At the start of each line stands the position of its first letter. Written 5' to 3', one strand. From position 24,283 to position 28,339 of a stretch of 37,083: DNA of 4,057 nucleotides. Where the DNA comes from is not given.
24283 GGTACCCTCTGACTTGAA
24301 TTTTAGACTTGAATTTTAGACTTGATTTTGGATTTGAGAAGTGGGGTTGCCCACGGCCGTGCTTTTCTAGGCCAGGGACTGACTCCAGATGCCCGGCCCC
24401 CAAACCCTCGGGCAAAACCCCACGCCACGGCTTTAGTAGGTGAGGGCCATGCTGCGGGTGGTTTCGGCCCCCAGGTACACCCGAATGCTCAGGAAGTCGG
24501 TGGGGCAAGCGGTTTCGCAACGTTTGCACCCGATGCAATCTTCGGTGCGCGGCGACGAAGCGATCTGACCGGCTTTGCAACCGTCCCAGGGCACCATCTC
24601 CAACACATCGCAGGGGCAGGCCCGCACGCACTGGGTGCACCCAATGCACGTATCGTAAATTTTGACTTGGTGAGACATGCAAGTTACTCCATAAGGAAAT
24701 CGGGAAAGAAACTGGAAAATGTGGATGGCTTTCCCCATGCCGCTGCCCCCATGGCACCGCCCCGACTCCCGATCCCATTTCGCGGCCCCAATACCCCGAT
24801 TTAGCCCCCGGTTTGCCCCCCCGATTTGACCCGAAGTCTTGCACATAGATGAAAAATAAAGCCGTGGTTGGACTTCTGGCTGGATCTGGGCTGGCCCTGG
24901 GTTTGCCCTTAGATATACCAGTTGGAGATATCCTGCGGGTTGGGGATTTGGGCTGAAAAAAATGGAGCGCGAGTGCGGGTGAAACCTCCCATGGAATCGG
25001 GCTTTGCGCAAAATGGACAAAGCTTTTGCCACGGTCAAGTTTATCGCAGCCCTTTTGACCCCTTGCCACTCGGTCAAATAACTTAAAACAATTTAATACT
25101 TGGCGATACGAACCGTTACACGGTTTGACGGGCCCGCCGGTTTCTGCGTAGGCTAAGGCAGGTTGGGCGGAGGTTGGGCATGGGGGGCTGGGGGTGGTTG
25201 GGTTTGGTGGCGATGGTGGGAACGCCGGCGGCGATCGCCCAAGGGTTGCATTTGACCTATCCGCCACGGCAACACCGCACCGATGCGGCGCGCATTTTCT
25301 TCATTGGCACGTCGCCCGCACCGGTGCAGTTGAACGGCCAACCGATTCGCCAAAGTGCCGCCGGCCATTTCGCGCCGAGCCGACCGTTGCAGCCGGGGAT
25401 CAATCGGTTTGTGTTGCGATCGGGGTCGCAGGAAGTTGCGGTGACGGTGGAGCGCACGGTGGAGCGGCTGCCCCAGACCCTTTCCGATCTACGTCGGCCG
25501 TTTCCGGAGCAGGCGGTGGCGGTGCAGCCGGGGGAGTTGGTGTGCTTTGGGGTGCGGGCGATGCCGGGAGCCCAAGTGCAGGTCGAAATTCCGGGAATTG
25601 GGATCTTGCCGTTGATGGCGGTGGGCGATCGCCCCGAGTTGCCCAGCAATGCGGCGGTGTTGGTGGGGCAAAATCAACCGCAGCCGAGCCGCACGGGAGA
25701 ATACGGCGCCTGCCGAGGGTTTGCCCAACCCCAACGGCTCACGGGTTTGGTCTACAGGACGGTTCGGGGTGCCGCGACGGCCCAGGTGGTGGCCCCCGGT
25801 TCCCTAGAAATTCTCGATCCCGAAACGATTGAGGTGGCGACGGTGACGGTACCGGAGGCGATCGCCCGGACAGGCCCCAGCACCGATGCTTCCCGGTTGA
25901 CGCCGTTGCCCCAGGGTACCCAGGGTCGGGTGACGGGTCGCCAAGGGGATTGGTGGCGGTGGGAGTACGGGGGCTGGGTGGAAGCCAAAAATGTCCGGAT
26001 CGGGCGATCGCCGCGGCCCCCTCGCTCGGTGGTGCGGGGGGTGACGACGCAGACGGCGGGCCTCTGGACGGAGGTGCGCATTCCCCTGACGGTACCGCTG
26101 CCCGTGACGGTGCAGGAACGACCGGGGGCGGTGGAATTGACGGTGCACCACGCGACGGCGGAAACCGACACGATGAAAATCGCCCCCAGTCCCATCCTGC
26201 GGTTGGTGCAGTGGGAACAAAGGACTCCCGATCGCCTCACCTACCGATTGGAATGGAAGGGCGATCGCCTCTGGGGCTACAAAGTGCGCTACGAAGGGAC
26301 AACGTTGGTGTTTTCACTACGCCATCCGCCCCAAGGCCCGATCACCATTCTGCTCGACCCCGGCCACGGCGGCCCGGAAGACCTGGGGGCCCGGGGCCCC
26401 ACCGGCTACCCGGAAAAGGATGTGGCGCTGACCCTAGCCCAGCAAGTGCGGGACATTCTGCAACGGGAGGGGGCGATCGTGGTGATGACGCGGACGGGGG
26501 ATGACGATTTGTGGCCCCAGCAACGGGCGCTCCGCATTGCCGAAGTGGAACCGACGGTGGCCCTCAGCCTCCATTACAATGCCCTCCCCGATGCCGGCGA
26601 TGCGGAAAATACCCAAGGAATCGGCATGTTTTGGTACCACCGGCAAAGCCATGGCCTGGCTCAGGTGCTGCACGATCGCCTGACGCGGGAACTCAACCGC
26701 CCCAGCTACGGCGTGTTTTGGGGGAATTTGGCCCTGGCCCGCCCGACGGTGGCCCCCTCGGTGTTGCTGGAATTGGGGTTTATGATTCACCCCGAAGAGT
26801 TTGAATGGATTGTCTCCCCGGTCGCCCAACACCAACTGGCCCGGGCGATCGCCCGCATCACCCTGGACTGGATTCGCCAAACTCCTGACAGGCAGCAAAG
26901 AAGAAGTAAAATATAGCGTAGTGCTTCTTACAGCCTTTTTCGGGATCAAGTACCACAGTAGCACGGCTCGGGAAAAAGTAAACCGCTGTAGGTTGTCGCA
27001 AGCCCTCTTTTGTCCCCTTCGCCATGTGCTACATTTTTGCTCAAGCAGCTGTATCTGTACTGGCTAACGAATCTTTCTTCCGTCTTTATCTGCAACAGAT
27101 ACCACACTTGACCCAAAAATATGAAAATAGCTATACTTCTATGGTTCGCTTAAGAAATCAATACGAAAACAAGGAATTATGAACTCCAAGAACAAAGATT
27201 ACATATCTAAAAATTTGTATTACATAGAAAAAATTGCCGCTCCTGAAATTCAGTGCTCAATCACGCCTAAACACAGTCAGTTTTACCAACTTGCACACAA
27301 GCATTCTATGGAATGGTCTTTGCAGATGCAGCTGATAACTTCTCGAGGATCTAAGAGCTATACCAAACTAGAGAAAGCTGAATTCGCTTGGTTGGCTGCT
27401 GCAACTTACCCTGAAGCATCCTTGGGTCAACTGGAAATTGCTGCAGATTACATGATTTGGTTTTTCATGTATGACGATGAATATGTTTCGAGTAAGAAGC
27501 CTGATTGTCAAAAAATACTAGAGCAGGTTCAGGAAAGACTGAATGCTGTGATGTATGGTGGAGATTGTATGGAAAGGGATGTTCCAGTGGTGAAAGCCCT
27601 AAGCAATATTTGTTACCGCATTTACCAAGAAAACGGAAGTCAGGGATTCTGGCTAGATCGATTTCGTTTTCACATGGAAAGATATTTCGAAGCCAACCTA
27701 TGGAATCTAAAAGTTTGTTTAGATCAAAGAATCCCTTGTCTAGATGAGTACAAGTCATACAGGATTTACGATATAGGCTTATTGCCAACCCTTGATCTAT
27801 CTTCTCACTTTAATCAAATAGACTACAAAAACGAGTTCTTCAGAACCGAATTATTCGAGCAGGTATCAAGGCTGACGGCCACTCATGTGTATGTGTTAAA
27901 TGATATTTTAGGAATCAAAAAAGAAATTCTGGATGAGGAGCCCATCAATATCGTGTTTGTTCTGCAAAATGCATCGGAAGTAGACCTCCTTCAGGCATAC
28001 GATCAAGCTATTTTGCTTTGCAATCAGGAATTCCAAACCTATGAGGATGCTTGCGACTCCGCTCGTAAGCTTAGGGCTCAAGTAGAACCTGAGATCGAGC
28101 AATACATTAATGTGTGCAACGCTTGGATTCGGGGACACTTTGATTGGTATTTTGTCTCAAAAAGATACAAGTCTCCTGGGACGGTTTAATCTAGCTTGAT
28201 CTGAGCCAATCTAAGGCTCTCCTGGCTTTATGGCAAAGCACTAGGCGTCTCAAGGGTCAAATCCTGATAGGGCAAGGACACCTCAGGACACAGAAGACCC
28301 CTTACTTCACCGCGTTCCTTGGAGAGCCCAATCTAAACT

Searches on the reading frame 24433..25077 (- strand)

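Call 17: search_protein_families(library=pfam, proteins=[window:24433-25077:-], max_evalue=0.001)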
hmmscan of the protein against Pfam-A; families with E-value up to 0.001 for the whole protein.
window:24433-25077:- (214 aa): 11 families
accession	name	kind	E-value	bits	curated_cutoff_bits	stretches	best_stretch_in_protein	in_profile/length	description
PF00037.32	Fer4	-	2.9e-11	43.1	21.1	2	178-196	5-23/24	4Fe-4S binding domain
PF12838.12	Fer4_7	-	4.9e-09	37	27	1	143-194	1-51/52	4Fe-4S dicluster domain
PF12797.12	Fer4_2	-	1.5e-08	34.5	24.5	1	139-155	5-21/22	4Fe-4S binding domain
PF12837.12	Fer4_6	-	2.3e-08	34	25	1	179-193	7-21/24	4Fe-4S binding domain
PF14697.11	Fer4_21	-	1.3e-06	28.9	35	1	142-195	6-56/59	4Fe-4S dicluster domain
PF13534.11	Fer4_17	-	2e-06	28.7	22.2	0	173-195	38-60/61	4Fe-4S dicluster domain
PF12800.12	Fer4_4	-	2.2e-06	27.9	24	0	179-193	2-16/17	4Fe-4S binding domain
PF13484.11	Fer4_16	-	5.9e-06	27.4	30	0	181-198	2-19/66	4Fe-4S double cluster binding domain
PF13237.11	Fer4_10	-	7.3e-06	26.3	25.5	0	178-193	6-21/53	4Fe-4S dicluster domain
PF13187.11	Fer4_9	-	1.6e-05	25.3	27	1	144-194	2-50/52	4Fe-4S dicluster domain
PF25160.1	LdpA_Fe-S-bd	-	3.5e-05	23.9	27.6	0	178-198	25-45/49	LdpA Fe-S cluster-binding domain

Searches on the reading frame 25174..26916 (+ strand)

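Call 17: search_protein_families(library=pfam, proteins=[window:25174-26916:+], max_evalue=0.001)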
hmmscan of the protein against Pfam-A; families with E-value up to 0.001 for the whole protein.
window:25174-26916:+ (580 aa): 2 families
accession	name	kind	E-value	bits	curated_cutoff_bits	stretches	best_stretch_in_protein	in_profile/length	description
PF01520.23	Amidase_3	-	1.3e-37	130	27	1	392-561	1-170/174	N-acetylmuramoyl-L-alanine amidase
PF08239.17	SH3_3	-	0.00046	20.8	27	1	232-271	6-50/54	Bacterial SH3 domain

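Call 61: search_protein_families(library=padloc, proteins=[window:25174-26916:+], max_evalue=0.001)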
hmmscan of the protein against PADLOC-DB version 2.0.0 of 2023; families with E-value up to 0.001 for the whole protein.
window:25174-26916:+ (580 aa): 0 families

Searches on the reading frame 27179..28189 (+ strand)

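Call 17: search_protein_families(library=pfam, proteins=[window:27179-28189:+], max_evalue=0.001)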
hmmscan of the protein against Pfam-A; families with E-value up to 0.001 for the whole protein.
window:27179-28189:+ (336 aa): 1 family
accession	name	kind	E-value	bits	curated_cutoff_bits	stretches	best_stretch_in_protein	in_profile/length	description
PF19086.5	Terpene_syn_C_2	-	1.9e-33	116.4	23.7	1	90-284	1-196/199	Terpene synthase family 2, C-terminal metal binding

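Call 61: search_protein_families(library=padloc, proteins=[window:27179-28189:+], max_evalue=0.001)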
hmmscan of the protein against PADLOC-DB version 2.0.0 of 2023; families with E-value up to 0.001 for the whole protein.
window:27179-28189:+ (336 aa): 0 families
